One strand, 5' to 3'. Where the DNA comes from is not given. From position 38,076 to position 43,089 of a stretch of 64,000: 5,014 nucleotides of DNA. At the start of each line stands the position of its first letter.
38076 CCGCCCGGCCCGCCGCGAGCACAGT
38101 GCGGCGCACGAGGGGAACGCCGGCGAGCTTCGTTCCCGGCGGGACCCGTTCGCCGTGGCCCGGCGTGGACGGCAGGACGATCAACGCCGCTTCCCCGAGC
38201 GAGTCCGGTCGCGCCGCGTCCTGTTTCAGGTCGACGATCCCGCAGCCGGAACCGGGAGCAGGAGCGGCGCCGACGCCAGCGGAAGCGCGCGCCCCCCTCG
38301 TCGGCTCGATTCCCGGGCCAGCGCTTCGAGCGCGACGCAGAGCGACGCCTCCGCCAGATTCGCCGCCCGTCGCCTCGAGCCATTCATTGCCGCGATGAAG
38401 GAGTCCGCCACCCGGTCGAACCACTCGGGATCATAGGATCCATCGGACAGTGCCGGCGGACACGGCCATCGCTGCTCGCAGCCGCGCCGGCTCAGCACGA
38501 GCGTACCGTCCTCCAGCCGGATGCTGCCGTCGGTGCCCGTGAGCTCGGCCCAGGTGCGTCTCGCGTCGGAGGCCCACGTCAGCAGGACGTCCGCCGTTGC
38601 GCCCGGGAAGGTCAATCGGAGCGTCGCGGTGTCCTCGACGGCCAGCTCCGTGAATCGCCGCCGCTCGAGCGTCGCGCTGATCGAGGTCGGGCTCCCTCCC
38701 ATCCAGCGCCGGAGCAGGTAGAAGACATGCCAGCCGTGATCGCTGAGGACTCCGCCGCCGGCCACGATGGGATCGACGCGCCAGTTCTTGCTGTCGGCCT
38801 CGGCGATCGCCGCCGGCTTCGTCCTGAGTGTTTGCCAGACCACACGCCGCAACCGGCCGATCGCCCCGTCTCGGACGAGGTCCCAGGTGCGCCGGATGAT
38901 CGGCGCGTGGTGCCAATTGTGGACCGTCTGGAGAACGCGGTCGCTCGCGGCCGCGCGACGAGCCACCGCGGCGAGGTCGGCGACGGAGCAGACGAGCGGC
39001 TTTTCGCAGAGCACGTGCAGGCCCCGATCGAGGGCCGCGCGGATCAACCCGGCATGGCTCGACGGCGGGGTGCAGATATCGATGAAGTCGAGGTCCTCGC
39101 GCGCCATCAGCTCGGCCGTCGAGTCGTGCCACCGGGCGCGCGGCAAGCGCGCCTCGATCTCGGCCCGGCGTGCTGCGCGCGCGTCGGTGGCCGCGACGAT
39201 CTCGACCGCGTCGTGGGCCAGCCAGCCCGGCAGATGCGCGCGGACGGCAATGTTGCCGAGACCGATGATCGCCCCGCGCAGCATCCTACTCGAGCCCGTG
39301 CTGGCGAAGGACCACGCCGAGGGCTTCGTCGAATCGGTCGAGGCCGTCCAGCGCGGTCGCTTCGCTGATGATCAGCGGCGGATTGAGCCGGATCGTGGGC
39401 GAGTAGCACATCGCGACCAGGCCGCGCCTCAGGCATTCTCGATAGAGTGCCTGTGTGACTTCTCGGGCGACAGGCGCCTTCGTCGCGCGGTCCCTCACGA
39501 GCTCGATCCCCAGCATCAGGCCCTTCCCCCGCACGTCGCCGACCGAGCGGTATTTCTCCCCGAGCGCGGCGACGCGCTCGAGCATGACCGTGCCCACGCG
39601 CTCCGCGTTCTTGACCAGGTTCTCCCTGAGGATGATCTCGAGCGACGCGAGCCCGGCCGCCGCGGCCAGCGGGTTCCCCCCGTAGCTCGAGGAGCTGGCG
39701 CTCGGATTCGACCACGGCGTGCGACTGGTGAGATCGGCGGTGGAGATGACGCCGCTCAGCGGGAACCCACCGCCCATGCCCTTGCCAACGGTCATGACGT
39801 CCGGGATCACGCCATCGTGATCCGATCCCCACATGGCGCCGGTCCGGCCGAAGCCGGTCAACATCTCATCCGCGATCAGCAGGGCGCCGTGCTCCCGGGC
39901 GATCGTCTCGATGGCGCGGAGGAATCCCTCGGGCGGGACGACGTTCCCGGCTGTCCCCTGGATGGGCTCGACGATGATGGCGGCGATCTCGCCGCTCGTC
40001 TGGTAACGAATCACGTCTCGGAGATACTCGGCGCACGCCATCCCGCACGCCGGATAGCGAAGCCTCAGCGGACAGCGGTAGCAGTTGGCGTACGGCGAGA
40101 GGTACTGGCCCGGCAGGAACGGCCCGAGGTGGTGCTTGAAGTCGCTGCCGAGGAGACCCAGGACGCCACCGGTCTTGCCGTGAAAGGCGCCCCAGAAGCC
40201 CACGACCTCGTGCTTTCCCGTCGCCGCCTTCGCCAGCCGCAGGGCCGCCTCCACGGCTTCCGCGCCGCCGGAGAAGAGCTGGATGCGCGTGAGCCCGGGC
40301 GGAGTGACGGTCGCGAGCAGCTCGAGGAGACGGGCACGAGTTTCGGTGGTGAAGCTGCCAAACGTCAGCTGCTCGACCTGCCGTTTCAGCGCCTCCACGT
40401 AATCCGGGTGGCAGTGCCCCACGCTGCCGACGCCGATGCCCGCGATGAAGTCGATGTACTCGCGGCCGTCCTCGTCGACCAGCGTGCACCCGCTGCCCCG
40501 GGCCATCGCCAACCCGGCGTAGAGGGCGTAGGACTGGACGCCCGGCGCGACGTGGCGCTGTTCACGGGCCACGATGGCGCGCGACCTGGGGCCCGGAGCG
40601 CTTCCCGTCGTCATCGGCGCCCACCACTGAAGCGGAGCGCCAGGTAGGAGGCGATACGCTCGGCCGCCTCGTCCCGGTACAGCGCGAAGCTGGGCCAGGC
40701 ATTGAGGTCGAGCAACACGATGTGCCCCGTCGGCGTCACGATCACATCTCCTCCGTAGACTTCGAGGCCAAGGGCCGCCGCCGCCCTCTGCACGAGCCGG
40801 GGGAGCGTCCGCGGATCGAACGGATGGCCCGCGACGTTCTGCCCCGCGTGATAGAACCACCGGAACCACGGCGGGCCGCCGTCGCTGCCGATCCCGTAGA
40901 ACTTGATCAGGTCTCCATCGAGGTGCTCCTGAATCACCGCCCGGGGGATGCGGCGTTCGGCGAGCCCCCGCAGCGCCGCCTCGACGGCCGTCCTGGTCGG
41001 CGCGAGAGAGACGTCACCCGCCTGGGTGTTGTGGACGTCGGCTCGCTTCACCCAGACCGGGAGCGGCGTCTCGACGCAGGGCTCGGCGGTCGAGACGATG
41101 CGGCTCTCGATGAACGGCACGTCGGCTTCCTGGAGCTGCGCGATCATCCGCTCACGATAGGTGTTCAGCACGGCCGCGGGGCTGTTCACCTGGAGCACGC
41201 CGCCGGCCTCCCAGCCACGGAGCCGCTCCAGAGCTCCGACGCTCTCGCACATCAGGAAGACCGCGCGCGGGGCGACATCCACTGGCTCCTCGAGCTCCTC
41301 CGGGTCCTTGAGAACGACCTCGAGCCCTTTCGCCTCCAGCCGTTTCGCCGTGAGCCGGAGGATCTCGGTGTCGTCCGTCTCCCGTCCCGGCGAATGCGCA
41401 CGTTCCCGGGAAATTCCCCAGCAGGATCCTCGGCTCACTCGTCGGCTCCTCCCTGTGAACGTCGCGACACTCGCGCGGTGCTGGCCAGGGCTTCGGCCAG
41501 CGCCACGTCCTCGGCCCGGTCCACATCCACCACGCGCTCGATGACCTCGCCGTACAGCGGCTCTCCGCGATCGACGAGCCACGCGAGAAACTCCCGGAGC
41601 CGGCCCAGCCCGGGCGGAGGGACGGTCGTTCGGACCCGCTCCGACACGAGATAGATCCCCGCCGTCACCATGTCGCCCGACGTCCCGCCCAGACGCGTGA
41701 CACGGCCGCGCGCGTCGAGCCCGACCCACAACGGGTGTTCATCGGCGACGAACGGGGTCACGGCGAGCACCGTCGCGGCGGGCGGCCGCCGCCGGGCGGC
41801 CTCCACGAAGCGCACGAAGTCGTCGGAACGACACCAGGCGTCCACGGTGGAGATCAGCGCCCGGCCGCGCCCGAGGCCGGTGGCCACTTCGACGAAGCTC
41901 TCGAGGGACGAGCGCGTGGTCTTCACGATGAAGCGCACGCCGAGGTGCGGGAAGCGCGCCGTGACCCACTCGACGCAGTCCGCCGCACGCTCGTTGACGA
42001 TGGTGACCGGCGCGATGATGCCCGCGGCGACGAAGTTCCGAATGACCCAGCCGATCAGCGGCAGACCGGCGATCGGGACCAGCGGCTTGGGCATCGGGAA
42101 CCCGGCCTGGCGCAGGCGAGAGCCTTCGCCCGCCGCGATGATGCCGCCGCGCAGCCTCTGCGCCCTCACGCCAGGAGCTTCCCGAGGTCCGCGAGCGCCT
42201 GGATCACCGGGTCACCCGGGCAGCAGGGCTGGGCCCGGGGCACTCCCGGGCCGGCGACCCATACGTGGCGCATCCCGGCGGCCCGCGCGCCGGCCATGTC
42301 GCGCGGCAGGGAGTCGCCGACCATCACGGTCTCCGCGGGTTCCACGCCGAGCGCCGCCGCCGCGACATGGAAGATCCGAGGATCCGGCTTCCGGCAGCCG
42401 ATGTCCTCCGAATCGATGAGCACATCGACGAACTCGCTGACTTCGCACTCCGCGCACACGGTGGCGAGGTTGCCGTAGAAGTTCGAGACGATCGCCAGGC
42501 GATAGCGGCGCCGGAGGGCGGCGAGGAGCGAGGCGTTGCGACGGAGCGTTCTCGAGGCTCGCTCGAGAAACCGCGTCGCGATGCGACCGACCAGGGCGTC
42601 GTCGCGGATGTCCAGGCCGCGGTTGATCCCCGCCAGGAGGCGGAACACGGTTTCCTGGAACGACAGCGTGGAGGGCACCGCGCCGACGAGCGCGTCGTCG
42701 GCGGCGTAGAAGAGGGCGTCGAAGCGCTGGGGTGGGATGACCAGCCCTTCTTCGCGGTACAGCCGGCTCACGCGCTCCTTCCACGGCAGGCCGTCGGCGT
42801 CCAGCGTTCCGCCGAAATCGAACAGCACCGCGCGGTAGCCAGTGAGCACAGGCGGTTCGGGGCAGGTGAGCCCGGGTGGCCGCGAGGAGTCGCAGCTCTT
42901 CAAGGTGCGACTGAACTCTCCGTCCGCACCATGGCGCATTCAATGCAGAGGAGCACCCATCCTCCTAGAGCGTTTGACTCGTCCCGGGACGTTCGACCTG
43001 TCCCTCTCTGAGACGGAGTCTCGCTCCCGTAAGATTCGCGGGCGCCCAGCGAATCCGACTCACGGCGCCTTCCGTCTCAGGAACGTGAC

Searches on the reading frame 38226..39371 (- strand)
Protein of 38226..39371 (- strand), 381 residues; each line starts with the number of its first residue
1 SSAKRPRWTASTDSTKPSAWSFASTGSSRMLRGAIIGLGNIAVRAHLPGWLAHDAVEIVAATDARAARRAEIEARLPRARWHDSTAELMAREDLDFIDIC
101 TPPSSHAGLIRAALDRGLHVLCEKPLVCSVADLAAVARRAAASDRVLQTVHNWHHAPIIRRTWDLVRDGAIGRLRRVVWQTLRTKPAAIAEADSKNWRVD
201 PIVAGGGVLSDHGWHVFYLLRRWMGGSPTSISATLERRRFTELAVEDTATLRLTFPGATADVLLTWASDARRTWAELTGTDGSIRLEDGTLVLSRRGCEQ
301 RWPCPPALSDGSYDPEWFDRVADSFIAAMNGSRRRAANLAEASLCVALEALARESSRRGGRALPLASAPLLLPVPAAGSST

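Call 62: search_protein_families(library=pfam, proteins=[window:38226-39371:-], max_evalue=0.00001)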
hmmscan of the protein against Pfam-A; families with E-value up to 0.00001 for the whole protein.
window:38226-39371:- (381 aa): 3 families
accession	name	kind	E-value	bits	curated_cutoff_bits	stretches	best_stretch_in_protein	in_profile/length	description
PF22725.1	GFO_IDH_MocA_C3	-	5.4e-23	81.8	27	1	161-285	3-124/124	GFO/IDH/MocA C-terminal domain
PF01408.29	GFO_IDH_MocA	-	2.1e-21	77.3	24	1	32-149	2-118/120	Oxidoreductase family, NAD-binding Rossmann fold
PF02894.22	GFO_IDH_MocA_C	-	6.9e-10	39.5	22.9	1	165-288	3-134/218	Oxidoreductase family, C-terminal alpha/beta domain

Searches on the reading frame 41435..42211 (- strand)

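Call 62: search_protein_families(library=pfam, proteins=[window:41435-42211:-], max_evalue=0.00001)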
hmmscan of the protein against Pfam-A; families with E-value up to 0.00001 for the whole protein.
window:41435-42211:- (258 aa): 2 families
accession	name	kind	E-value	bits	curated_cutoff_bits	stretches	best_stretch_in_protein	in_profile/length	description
PF12804.13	NTP_transf_3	-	6.4e-11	43.1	27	1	24-176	3-146/160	MobA-like NTP transferase domain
PF00483.29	NTP_transferase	-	3.5e-07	30.5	21.2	1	24-150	4-135/245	Nucleotidyl transferase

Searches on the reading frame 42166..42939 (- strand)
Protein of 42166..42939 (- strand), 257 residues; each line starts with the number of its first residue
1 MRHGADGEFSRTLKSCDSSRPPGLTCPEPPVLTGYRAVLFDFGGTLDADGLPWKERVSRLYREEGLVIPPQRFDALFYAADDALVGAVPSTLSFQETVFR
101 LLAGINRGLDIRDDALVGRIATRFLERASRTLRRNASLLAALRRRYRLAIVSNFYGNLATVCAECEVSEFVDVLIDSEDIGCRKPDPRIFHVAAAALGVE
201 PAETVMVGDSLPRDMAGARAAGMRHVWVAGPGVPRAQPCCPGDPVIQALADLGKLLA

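Call 62: search_protein_families(library=pfam, proteins=[window:42166-42939:-], max_evalue=0.00001)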
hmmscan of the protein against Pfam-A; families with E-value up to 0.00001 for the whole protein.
window:42166-42939:- (257 aa): 3 families
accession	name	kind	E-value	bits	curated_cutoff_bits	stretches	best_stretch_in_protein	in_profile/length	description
PF00702.32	Hydrolase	-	1.6e-21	78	26.4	1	35-222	1-191/191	haloacid dehalogenase-like hydrolase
PF13419.12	HAD_2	-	1e-15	58.8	23.8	1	39-228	2-178/178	Haloacid dehalogenase-like hydrolase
PF13242.12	Hydrolase_like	-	1.6e-14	54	22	1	182-235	2-54/75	HAD-hyrolase-like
